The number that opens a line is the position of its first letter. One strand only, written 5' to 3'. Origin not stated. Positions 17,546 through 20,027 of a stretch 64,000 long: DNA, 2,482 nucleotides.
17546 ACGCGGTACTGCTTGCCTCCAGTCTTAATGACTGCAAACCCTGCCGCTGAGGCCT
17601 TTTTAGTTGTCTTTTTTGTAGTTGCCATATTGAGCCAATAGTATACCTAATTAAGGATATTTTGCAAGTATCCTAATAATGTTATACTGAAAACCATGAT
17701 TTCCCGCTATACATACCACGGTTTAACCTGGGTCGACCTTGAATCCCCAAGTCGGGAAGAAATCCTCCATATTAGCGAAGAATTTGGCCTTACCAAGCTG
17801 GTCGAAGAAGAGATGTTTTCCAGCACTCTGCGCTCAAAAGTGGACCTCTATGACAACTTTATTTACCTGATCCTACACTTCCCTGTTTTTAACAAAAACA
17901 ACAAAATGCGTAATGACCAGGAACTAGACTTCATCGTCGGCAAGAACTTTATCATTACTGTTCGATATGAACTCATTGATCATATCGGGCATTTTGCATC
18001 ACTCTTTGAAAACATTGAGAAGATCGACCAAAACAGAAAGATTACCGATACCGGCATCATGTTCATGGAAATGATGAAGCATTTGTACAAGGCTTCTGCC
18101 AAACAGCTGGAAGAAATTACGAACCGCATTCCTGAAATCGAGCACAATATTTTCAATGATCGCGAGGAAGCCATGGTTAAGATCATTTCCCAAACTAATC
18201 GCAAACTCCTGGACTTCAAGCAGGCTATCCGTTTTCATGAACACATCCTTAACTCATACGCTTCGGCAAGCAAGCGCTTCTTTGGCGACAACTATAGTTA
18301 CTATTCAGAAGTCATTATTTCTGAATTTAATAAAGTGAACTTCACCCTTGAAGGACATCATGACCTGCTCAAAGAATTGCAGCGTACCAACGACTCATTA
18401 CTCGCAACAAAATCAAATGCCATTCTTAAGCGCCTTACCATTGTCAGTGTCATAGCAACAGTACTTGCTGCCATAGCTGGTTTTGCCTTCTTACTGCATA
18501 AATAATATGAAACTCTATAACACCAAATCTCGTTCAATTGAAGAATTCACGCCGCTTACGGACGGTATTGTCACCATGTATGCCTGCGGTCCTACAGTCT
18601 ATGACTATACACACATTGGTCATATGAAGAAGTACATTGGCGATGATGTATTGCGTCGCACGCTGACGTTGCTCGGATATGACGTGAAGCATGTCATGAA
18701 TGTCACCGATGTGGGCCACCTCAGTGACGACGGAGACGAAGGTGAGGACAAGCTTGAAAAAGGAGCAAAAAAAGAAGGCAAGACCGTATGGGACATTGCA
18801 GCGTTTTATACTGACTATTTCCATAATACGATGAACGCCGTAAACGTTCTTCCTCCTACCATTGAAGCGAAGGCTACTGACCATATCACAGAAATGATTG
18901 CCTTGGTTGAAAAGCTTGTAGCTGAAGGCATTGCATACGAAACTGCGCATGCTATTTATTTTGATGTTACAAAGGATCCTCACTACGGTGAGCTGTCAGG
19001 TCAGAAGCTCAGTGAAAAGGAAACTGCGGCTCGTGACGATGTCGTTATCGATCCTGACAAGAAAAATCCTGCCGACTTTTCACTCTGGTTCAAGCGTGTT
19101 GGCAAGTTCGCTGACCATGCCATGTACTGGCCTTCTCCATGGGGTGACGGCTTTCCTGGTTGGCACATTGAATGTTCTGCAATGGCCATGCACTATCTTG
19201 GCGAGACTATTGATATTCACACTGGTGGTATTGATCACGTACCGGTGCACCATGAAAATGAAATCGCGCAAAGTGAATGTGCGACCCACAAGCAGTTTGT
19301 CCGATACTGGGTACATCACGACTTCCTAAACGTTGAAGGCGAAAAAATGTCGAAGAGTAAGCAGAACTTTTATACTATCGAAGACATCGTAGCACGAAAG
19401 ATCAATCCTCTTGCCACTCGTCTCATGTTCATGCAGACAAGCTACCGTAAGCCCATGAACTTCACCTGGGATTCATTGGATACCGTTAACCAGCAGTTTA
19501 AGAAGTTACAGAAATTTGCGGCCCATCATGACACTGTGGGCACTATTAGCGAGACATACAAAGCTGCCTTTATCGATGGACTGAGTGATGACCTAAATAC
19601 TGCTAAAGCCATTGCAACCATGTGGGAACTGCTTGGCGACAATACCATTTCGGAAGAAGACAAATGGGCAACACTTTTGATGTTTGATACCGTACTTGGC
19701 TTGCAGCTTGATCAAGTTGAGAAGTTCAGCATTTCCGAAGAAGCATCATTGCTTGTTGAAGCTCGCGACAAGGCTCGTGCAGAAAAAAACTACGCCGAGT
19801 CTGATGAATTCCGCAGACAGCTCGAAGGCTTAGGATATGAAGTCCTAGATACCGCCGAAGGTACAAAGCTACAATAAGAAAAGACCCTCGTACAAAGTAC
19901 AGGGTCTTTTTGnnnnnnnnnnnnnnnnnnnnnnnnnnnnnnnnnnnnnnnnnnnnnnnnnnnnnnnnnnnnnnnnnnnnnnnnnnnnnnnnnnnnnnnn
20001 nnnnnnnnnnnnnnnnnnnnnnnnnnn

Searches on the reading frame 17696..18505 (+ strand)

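Call 19: search_protein_families(library=pfam, proteins=[window:17696-18505:+], max_evalue=0.00001)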
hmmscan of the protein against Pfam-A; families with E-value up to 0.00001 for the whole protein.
window:17696-18505:+ (269 aa): 1 family
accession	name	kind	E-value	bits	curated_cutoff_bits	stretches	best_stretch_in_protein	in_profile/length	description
PF01544.23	CorA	-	2.1e-32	113.1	27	1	9-263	3-253/292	CorA-like Mg2+ transporter protein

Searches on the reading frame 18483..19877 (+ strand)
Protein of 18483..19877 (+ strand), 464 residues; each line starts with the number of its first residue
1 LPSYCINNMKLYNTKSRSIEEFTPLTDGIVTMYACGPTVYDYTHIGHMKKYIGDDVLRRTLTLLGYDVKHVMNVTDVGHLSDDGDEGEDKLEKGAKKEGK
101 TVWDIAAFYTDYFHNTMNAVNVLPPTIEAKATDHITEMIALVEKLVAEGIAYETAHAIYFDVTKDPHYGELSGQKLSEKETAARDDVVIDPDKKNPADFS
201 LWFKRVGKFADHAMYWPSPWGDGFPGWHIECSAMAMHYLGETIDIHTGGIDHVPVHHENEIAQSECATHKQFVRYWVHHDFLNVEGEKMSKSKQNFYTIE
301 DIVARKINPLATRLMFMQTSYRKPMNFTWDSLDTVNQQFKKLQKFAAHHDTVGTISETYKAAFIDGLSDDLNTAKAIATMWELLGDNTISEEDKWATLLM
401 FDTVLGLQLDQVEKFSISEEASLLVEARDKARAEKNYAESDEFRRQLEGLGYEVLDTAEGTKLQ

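Call 19: search_protein_families(library=pfam, proteins=[window:18483-19877:+], max_evalue=0.00001)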
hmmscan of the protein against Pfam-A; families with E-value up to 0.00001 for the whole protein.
window:18483-19877:+ (464 aa): 3 families
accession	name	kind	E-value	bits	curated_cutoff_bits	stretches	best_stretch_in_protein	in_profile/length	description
PF01406.26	tRNA-synt_1e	-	2.3e-99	333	27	1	22-335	2-299/301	tRNA synthetases class I (C) catalytic domain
PF09334.17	tRNA-synt_1g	-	6.5e-11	42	20.1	0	268-338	307-378/391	tRNA synthetases class I (M)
PF01921.24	tRNA-synt_1f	-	4.3e-06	26.3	27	0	235-347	227-340/360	tRNA synthetases class I (K)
